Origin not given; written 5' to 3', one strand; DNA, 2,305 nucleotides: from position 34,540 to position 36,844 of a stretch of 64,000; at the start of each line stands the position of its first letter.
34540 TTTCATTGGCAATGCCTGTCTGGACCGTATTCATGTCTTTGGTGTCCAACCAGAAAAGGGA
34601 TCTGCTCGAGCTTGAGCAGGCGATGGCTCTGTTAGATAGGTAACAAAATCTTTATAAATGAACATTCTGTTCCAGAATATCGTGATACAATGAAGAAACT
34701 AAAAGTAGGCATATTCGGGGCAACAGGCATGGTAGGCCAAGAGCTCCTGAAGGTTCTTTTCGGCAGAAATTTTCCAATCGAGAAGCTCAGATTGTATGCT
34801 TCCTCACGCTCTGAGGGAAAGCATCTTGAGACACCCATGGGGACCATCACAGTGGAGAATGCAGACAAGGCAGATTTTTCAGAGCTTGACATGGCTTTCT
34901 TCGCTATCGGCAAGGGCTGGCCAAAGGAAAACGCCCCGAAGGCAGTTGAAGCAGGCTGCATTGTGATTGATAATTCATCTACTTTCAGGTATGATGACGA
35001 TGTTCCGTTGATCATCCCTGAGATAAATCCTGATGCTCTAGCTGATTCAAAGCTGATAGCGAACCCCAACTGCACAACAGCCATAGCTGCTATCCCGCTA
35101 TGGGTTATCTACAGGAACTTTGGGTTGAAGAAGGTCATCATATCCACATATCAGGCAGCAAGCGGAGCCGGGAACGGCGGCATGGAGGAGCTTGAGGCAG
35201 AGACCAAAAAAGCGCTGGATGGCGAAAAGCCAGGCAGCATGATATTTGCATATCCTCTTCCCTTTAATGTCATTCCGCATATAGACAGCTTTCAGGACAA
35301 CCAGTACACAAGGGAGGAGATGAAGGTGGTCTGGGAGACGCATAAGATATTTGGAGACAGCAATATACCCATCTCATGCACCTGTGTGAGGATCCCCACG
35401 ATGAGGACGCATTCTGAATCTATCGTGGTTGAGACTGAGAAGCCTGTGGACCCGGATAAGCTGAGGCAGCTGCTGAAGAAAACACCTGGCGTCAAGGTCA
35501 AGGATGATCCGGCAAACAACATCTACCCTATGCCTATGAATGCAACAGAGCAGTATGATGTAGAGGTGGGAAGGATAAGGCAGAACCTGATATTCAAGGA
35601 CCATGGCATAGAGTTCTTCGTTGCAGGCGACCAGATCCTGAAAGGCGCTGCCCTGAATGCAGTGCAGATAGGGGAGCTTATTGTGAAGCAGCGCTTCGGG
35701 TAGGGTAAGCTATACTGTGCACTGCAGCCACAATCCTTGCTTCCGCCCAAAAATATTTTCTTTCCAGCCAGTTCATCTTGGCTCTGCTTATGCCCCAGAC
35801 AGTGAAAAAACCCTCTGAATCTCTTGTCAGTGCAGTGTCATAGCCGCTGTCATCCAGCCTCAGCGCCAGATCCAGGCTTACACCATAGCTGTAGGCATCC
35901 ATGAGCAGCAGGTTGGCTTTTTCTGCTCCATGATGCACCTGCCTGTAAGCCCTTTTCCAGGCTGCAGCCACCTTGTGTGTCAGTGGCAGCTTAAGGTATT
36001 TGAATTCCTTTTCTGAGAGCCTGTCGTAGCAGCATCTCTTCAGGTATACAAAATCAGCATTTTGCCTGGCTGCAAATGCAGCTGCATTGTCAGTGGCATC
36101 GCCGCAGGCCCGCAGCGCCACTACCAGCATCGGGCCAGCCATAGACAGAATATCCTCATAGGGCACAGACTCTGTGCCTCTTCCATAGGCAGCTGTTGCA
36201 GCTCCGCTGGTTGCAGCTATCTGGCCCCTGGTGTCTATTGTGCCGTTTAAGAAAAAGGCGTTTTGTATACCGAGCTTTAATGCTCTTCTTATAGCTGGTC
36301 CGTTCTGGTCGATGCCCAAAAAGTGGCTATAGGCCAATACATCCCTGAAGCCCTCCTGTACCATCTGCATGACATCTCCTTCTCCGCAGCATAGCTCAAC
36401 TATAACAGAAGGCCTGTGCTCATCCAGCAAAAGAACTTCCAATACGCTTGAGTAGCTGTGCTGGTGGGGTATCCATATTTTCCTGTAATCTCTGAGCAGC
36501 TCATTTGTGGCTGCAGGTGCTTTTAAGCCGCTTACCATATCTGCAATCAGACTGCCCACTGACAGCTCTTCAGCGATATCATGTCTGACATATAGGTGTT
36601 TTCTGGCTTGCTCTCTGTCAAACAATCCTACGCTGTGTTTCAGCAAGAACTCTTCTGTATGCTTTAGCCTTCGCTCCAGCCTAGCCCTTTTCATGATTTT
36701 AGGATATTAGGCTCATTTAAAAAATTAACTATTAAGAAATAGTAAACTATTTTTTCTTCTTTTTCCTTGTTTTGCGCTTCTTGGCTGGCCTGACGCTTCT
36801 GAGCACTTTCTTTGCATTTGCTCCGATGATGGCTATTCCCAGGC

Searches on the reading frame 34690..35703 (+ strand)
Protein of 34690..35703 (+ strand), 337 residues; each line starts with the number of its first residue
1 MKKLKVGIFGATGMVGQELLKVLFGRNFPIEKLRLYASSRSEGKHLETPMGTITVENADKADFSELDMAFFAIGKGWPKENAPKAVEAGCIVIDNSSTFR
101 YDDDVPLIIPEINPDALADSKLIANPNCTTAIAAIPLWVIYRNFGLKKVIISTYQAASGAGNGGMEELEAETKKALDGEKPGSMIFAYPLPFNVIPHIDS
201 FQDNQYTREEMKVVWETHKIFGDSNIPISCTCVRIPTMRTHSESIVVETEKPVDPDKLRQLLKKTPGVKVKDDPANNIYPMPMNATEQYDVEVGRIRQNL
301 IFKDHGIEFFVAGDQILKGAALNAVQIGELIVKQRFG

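Call 4: search_protein_families(library=pfam, proteins=[window:34690-35703:+], max_evalue=0.01)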
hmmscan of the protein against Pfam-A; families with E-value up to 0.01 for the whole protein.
window:34690-35703:+ (337 aa): 3 families
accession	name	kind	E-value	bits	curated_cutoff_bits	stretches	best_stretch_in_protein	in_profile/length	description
PF02774.23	Semialdhyde_dhC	-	5.1e-49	167.3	26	1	142-318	6-184/184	Semialdehyde dehydrogenase, dimerisation domain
PF01118.30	Semialdhyde_dh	-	2.7e-35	121.8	26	1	5-119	1-120/121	Semialdehyde dehydrogenase, NAD binding domain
PF02800.25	Gp_dh_C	-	0.0046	17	24.4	0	223-267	67-111/158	Glyceraldehyde 3-phosphate dehydrogenase, C-terminal domain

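Call 6: search_protein_families(library=ncbifam, proteins=[window:34690-35703:+], max_evalue=0.01)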
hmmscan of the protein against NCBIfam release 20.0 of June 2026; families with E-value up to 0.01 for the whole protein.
window:34690-35703:+ (337 aa): 15 families
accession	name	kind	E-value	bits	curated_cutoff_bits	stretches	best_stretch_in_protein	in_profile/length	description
NF011456.0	PRK14874.1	equivalog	1.3e-122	409.2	223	1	2-334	3-343/346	aspartate-semialdehyde dehydrogenase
TIGR01296.1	asd_B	equivalog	8.5e-116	386.7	324.2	1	5-333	1-338/339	aspartate-semialdehyde dehydrogenase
NF005229.0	PRK06728.1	equivalog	1.8e-77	260.5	628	1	2-334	4-344/347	aspartate-semialdehyde dehydrogenase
NF004224.0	PRK05671.1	equivalog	1.4e-55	189.1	284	1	3-334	4-334/336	aspartate-semialdehyde dehydrogenase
NF005957.0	PRK08040.1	equivalog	3.5e-51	174.7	273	1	5-335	6-334/336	aspartate-semialdehyde dehydrogenase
NF006416.0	PRK08664.1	subfamily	6.9e-49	166.9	232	2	1-169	1-190/350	aspartate-semialdehyde dehydrogenase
TIGR00978.1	asd_EA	equivalog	5.2e-42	144.1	301.2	2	4-168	1-187/342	aspartate-semialdehyde dehydrogenase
NF005144.0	PRK06598.1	subfamily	3.9e-37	128.2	198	2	182-321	214-357/369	aspartate-semialdehyde dehydrogenase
TIGR01745.1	asd_gamma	equivalog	2.2e-30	105.8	402.9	2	185-321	216-355/366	aspartate-semialdehyde dehydrogenase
TIGR01850.1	argC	equivalog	1.5e-19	70.4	233.6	1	5-168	2-191/345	N-acetyl-gamma-glutamyl-phosphate reductase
NF005368.0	PRK06901.1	equivalog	6.9e-14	51.8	437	1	53-335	54-322/323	oxidoreductase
TIGR01851.1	argC_other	equivalog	0.00047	19.5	229.85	1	67-180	51-167/310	N-acetyl-gamma-glutamyl-phosphate reductase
TIGR01534.1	GAPDH-I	equivalog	0.0015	17.8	367.2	0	101-157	126-184/330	type I glyceraldehyde-3-phosphate dehydrogenase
TIGR01532.1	E4PD_g-proteo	equivalog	0.0018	17.6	530.55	0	74-157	98-181/325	erythrose-4-phosphate dehydrogenase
NF011954.0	PRK15425.1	equivalog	0.0051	15.9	662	1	71-158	95-180/331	glyceraldehyde-3-phosphate dehydrogenase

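Call 12: find_encoding_contigs(protein=window:34690-35703:+, flank=10000, max_places=6)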
Protein window:34690-35703:+ (337 aa): 1 contig read that carries it; 1 place shown.
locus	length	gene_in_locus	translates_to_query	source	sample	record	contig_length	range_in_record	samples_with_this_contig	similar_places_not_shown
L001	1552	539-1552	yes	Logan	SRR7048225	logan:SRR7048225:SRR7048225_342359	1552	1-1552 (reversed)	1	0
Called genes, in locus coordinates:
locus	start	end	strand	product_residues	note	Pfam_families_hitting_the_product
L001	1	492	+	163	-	?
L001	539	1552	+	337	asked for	PF01118:Semialdhyde_dh, PF02774:Semialdhyde_dhC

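Call 18: list_cluster_members(proteins=[P0001, window:34690-35703:+, window:16948-18192:-, window:19134-20444:+, window:22723-23823:+, window:25737-27137:+, window:29870-30928:+, window:30933-32174:+, window:32171-33439:+, window:28286-29866:+])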
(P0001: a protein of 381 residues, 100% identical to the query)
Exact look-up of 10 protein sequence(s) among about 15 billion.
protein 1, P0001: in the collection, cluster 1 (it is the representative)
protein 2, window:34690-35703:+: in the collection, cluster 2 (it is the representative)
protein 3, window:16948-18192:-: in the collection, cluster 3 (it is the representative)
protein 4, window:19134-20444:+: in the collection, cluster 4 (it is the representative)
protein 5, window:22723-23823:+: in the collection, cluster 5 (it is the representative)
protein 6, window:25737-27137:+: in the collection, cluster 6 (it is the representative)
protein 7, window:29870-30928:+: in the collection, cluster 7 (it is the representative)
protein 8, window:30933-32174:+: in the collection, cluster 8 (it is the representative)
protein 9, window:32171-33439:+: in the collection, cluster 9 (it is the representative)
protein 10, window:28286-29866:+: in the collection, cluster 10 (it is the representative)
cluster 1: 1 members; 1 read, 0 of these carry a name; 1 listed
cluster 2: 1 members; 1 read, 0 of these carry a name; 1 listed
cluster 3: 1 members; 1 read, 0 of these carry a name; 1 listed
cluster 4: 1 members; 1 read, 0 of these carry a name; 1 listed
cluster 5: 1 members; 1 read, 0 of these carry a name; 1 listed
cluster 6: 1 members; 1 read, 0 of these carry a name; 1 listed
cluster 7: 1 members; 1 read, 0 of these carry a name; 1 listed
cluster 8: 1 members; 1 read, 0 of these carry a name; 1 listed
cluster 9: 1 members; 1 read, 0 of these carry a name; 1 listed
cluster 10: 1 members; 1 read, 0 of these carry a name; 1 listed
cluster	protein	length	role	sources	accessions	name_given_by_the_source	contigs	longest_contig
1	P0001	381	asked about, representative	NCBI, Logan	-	-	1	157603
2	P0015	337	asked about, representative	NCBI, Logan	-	-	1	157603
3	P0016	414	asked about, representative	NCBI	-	-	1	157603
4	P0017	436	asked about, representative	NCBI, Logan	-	-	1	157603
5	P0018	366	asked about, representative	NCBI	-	-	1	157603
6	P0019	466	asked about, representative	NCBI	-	-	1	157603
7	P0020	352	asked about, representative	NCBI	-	-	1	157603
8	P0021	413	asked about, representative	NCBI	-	-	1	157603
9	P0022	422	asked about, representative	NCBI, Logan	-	-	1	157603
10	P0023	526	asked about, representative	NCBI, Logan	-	-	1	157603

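Call 50: search_protein_families(library=pfam, proteins=[L077:7447-8832:+, L064:8734-9687:+, L015:15288-18392:+, L050:4302-6026:+, L078:8471-9967:+, L039:5707-6696:+, L067:7340-8335:+, L016:9595-10104:+, L066:2480-3787:+, L019:11303-12532:+], max_evalue=0.001)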
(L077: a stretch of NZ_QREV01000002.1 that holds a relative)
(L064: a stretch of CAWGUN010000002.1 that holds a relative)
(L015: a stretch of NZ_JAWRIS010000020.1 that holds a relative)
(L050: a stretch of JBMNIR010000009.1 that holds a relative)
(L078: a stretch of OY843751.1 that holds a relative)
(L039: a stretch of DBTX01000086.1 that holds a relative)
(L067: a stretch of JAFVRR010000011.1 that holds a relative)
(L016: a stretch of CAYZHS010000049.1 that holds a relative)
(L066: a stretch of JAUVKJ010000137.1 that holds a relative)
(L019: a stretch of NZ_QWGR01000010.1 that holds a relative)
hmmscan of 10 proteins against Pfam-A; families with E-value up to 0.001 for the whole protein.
L077:7447-8832:+ (461 aa): 5 families
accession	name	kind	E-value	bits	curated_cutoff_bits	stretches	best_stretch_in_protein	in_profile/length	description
PF01408.29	GFO_IDH_MocA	-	4.2e-21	76.3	24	1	40-177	2-119/120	Oxidoreductase family, NAD-binding Rossmann fold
PF19051.5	GFO_IDH_MocA_C2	-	5.6e-21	75.6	23.3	2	200-288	22-114/254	Oxidoreductase family, C-terminal alpha/beta domain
PF22725.1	GFO_IDH_MocA_C3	-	4.4e-12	46.5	27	1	249-342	32-122/124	GFO/IDH/MocA C-terminal domain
PF02894.22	GFO_IDH_MocA_C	-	1.2e-11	45.3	22.9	1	263-417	44-201/218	Oxidoreductase family, C-terminal alpha/beta domain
PF10518.14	TAT_signal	-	0.00073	19.8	22.7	0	2-16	3-17/21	TAT (twin-arginine translocation) pathway signal sequence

L064:8734-9687:+ (317 aa): 1 family
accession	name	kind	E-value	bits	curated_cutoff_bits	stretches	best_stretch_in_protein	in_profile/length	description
PF01261.30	AP_endonuc_2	-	6.2e-19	69.1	31.1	1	58-279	4-233/249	Xylose isomerase-like TIM barrel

L015:15288-18392:+ (1034 aa): 4 families
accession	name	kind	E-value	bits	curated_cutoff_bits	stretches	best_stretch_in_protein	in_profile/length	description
PF07715.20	Plug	-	3.6e-18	66.5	23.9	1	120-226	2-107/107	TonB-dependent Receptor Plug Domain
PF13715.12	CarbopepD_reg_2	-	2.7e-16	59.8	32.2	1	31-112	1-88/88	CarboxypepD_reg-like domain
PF13620.12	CarboxypepD_reg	-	2.6e-07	31.3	32.3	1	31-91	2-72/82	Carboxypeptidase regulatory-like domain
PF25020.1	TTR_TEN1-4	-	0.00055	20.3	27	0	30-90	8-71/86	Teneurin TTR-like domain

L050:4302-6026:+ (574 aa): 2 families
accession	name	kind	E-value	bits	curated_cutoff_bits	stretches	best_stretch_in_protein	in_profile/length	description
PF07980.17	SusD_RagB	-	5.1e-44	151.5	23.1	1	279-570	7-297/297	SusD family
PF14322.12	SusD-like_3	-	1.1e-06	29.5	27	1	95-207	84-191/191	Starch-binding associating with outer membrane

L078:8471-9967:+ (498 aa): 4 families
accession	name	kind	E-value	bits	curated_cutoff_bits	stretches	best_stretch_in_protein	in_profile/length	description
PF00884.28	Sulfatase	-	9e-50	170.1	25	1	41-365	1-300/301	Sulfatase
PF01663.27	Phosphodiest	-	1.2e-13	51.8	23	1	44-309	2-220/342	Type I phosphodiesterase / nucleotide pyrophosphatase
PF16347.10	SGSH_C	-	1.6e-11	45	29.3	1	313-387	1-74/154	N-sulphoglucosamine sulphohydrolase, C-terminal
PF02995.22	DUF229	-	3.3e-06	26.5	25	1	278-324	311-357/496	Protein of unknown function (DUF229)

L039:5707-6696:+ (329 aa): 1 family
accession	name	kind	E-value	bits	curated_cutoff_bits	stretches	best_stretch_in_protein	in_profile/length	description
PF01408.29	GFO_IDH_MocA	-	1e-06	29.9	24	1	37-132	19-111/120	Oxidoreductase family, NAD-binding Rossmann fold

L067:7340-8335:+ (331 aa): 2 families
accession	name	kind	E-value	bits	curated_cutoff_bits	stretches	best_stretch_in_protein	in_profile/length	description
PF02826.25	2-Hacid_dh_C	-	1.6e-50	171.4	25.1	1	117-291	2-178/178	D-isomer specific 2-hydroxyacid dehydrogenase, NAD binding domain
PF00389.36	2-Hacid_dh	-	6.6e-07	29.5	24.6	1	24-322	17-133/134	D-isomer specific 2-hydroxyacid dehydrogenase, catalytic domain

L016:9595-10104:+ (169 aa): 1 family
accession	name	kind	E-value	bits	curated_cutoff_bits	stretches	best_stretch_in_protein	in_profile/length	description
PF07681.17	DoxX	-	6.6e-05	23.9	23.6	1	19-109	2-80/85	DoxX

L066:2480-3787:+ (435 aa): 2 families
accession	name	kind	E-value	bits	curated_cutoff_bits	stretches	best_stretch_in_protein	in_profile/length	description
PF01120.23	Alpha_L_fucos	-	5.7e-103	345.4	25.2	1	14-349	5-345/345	Alpha-L-fucosidase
PF14871.12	GHL6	-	7.6e-05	23.4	35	1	89-167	1-74/132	Hypothetical glycosyl hydrolase 6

L019:11303-12532:+ (409 aa): 1 family
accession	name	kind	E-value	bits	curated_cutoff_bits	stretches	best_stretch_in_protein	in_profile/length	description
PF01566.24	Nramp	-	2.7e-61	208.1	29.8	1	33-377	4-356/357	Natural resistance-associated macrophage protein-like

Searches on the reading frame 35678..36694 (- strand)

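Call 4: search_protein_families(library=pfam, proteins=[window:35678-36694:-], max_evalue=0.01)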
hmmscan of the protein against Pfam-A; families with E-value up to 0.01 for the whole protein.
window:35678-36694:- (338 aa): 1 family
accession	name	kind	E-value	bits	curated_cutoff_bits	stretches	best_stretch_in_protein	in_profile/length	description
PF13679.12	Methyltransf_32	-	3.7e-12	46.8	27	1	90-228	21-142/143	Methyltransferase domain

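Call 6: search_protein_families(library=ncbifam, proteins=[window:35678-36694:-], max_evalue=0.01)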
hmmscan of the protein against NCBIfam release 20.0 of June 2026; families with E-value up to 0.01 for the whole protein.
window:35678-36694:- (338 aa): 0 families
